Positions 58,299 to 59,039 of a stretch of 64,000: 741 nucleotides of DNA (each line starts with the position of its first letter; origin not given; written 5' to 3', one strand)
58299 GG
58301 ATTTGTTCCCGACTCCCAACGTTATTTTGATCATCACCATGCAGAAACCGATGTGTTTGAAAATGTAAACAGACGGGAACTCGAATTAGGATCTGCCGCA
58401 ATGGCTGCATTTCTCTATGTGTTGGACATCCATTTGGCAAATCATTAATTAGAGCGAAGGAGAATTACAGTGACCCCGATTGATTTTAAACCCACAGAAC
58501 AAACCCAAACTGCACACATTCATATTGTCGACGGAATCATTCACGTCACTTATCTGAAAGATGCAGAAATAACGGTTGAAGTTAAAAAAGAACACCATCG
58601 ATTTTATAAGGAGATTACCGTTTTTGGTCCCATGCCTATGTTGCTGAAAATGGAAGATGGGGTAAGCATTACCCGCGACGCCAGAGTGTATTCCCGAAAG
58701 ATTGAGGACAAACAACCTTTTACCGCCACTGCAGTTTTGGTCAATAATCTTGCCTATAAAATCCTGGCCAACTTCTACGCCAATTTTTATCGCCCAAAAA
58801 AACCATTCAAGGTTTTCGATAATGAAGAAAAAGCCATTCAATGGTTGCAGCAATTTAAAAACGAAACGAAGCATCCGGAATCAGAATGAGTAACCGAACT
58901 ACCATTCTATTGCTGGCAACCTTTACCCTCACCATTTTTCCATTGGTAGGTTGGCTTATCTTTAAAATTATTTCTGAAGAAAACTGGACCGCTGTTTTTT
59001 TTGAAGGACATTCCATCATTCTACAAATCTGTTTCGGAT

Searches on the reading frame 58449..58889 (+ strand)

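Call 25: search_protein_families(library=pfam, proteins=[window:58449-58889:+], max_evalue=0.00001)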
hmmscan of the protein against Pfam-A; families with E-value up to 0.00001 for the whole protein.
window:58449-58889:+ (146 aa): 1 family
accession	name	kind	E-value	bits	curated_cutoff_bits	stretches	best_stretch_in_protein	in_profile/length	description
PF25056.1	DUF7793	-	3.4e-25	88.7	26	1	25-137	2-113/113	Domain of unknown function (DUF7793)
